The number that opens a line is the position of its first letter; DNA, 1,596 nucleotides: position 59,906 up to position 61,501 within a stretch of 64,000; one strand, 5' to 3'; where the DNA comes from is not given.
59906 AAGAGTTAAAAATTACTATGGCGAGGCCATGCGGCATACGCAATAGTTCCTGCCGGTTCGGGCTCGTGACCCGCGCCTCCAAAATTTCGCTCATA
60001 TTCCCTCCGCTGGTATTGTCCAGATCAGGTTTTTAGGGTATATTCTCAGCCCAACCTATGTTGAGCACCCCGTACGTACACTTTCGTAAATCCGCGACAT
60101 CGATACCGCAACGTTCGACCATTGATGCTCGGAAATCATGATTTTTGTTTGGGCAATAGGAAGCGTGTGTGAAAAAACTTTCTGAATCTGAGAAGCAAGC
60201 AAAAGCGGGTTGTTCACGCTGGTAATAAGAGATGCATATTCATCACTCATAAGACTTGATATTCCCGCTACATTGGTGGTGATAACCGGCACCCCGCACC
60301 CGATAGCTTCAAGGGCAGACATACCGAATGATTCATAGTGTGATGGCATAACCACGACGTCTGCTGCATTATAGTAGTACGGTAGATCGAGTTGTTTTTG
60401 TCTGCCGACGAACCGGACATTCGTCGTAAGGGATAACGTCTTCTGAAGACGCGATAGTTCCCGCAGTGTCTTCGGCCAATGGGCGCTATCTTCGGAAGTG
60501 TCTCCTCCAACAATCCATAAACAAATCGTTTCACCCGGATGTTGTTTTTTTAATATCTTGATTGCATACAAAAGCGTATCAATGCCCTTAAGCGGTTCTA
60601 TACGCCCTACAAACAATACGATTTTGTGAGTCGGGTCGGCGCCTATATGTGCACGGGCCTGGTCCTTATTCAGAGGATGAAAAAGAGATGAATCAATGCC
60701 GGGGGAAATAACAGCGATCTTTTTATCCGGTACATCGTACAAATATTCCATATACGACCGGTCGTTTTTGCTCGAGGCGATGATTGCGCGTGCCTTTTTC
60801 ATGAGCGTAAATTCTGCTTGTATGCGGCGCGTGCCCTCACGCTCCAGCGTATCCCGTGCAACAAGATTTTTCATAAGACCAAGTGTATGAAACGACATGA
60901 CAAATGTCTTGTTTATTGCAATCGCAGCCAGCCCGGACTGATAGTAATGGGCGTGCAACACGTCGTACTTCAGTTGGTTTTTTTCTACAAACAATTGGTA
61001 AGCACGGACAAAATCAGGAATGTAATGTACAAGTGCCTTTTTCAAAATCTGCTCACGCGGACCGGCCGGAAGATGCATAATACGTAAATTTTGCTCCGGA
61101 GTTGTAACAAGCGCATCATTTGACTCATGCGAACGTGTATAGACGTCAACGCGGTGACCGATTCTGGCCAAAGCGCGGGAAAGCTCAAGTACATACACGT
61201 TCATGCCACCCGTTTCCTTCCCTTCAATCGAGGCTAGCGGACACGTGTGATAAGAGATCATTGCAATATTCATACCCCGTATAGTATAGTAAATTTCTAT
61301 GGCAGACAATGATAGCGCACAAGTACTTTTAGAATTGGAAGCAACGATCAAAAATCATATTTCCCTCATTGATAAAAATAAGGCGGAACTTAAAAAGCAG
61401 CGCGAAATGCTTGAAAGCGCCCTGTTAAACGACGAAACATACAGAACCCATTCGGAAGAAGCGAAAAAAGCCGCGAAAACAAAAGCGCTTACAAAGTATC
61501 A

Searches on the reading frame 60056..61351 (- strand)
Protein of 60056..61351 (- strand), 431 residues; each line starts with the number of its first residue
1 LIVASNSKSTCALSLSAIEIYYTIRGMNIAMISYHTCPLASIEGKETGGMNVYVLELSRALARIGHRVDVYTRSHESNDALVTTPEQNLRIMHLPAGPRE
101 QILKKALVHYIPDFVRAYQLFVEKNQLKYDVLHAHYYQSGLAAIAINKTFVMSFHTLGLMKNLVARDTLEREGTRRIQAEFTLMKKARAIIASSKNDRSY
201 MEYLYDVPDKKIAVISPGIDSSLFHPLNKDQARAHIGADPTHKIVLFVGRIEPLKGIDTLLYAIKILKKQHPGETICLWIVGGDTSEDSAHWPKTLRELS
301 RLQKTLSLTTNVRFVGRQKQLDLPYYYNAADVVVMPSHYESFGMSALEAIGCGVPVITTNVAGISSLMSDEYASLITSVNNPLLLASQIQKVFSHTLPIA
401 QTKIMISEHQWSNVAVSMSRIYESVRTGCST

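Call 4: search_protein_families(library=pfam, proteins=[window:60056-61351:-], max_evalue=0.1)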
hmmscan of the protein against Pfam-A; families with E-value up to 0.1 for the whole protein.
window:60056-61351:- (431 aa): 9 families
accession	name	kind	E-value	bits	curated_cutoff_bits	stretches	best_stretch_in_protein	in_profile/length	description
PF00534.26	Glycos_transf_1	-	2.5e-33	115.5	26.4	1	229-394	2-157/172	Glycosyl transferases group 1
PF13692.12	Glyco_trans_1_4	-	6.2e-30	104.8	27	1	243-393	2-140/142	Glycosyl transferases group 1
PF13439.12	Glyco_transf_4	-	4.9e-26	92.2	28.5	1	48-221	2-168/170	Glycosyltransferase Family 4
PF20706.3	GT4-conflict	-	8.5e-24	84.7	26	1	44-372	8-324/385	Family 4 Glycosyltransferase in conflict systems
PF13579.12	Glyco_trans_4_4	-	4.1e-20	73.1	29.7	1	48-218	1-158/158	Glycosyl transferase 4-like domain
PF13524.12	Glyco_trans_1_2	-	2.6e-05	24.6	25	1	283-371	22-92/144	Glycosyl transferase-like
PF08323.17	Glyco_transf_5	-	5.9e-05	23.3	22.7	0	31-77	4-45/239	Starch synthase catalytic domain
PF13477.12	Glyco_trans_4_2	-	0.00018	22.1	23.4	1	51-160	10-112/139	Glycosyl transferase 4-like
PF05693.19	Glycogen_syn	-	0.00089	18.4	27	1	328-371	468-511/639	Glycogen synthase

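Call 5: search_protein_families(library=ncbifam, proteins=[window:60056-61351:-], max_evalue=0.1)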
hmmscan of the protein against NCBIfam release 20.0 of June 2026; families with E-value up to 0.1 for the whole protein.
window:60056-61351:- (431 aa): 50 families (the best 25 are shown)
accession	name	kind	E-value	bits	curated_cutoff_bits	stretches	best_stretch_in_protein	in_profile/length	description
TIGR03449.1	mycothiol_MshA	equivalog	1.4e-77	261.3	462.5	1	29-423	2-401/406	D-inositol-3-phosphate glycosyltransferase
TIGR04047.1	MSMEG_0565_glyc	hypoth_equivalog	2e-33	116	259.85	1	49-423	13-372/373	MSMEG_0565 family glycosyltransferase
TIGR02149.1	glgA_Coryne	subfamily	2.6e-29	102.5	302.4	1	48-408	16-373/391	glycogen synthase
TIGR04157.1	glyco_rSAM_CFB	subfamily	1.8e-28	99.7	400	1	166-380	149-351/406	TIGR04157 family glycosyltransferase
TIGR02472.1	sucr_P_syn_N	equivalog_domain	4.2e-26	91.8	576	1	46-394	24-405/439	sucrose-phosphate synthase, putative, glycosyltransferase domain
TIGR03999.1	thiol_BshA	equivalog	7.7e-26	90.9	273.7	1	47-389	11-332/375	N-acetyl-alpha-D-glucosaminyl L-malate synthase BshA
NF041876.1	EPS_EpsE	equivalog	9.3e-25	87.7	400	1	184-395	160-361/389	exopolysaccharide biosynthesis GT4 family glycosyltransferase EpsE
TIGR03088.1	stp2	hypoth_equivalog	8.5e-24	84.3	409.05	1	188-394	138-337/374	TIGR03088 family PEP-CTERM/XrtA system glycosyltransferase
NF012028.0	PRK15484.1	subfamily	4.3e-22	78.7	618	1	184-416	137-369/380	lipopolysaccharide N-acetylglucosaminyltransferase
NF041010.1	glycosy_Agl16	equivalog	1.6e-19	70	575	1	129-425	74-351/352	glycosylation protein Agl16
NF038295.1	EPS_HpsP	equivalog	4e-19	68.9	550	1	49-424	15-386/388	hormogonium polysaccharide biosynthesis glycosyltransferase HpsP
NF047684.1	TeichurnBiosyTuaC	equivalog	7.2e-19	68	550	1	122-403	102-362/391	teichuronic acid biosynthesis protein TuaC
NF053787.1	GlcN_PG_synth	equivalog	5.5e-18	64.9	480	1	199-425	153-359/361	N-acetylglucosaminyl phosphatidylglycerol synthase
NF038011.1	PelF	equivalog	5.9e-16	58.6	100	1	187-369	258-423/489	GT4 family glycosyltransferase PelF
TIGR02095.1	glgA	subfamily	5.3e-15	55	328.45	1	235-381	287-419/477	glycogen/starch synthase, ADP-glucose type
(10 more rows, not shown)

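Call 26: find_related_loci(query=window:60056-61351:-, collection=genome_contigs, flank=10000)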
Query window:60056-61351:- (431 aa) in genome_contigs; peptide patterns used: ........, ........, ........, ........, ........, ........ (x = any residue, [..] = any of these).
61 stretches matched a pattern; 26 encode a relative of the query (tblastn E <= 1e-3); 26 distinct loci.
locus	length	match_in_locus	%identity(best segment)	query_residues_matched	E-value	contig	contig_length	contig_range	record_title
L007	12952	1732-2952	44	27-422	3e-103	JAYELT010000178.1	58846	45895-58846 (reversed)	MAG: Chloroflexota bacterium isolate MAG100 MAG100_178, whole genome shotgun sequence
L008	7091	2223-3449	41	27-425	2e-102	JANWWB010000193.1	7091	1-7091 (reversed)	MAG: Anaerolineales bacterium isolate SKYG130 k141_213933, whole genome shotgun sequence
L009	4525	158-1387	43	27-425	2e-102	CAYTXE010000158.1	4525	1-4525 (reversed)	MAG TPA_asm: uncultured Brevefilum sp. isolate binchicken_co19_517 genome assembly, contig: NODE_34382_length_4525_cov_5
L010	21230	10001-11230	43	27-425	8e-102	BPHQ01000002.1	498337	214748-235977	MAG: Bellilinea sp. KatS3mg047 DNA, contig_1806, whole genome shotgun sequence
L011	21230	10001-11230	42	27-425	4e-100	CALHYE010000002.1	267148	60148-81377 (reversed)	MAG: uncultured Bellilinea sp. isolate N1_Bin_Bin_197_sub_3 genome assembly, contig: c_000000270135, whole genome shotgu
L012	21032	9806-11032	41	27-425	1e-99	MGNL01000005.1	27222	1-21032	MAG: Chloroflexi bacterium RBG_16_51_16 RBG_16_scaffold_11446, whole genome shotgun sequence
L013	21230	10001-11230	40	27-425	3e-98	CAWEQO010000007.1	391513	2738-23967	MAG: uncultured Chloroflexia bacterium isolate MFD01721.bin.2.179 genome assembly, contig: contig_17949, whole genome sh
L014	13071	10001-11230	42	27-425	2e-97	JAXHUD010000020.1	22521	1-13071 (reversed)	MAG: Chloroflexota bacterium isolate MAG42_tar_biofilm MAG42_20, whole genome shotgun sequence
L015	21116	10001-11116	43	27-389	9e-98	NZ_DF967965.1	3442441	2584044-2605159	Anaerolinea thermolimosa strain IMO-1, whole genome shotgun sequence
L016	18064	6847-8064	41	27-425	1e-98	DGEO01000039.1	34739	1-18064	MAG TPA_asm: Anaerolineaceae bacterium UBA3924 UBA3924_contig_4168, whole genome shotgun sequence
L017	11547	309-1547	41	24-425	2e-95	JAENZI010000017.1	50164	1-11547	MAG: Anaerolineaceae bacterium isolate BM5_bin.2 BM5_bin2_NODE_236_length_50164_cov_27.441737, whole genome shotgun sequ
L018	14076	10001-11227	39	27-425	5e-95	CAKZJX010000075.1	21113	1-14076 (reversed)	MAG TPA_asm: uncultured Anaerolineae bacterium isolate SRR5214706_bin.105_CONCOCT_v1.1_MAG genome assembly, contig: ERZ1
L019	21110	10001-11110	44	27-389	3e-93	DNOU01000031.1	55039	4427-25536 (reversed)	MAG TPA_asm: Anaerolineaceae bacterium isolate UBA8906 contig_2956, whole genome shotgun sequence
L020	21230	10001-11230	42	27-425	1e-92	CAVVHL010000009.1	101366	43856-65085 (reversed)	MAG: uncultured Chloroflexia bacterium isolate MFD02923.bin.1.97 genome assembly, contig: contig_18736, whole genome sho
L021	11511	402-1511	42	27-389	2e-91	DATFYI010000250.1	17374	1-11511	MAG TPA_asm: Anaerolineaceae bacterium isolate SMAG_U9539 k141_56689, whole genome shotgun sequence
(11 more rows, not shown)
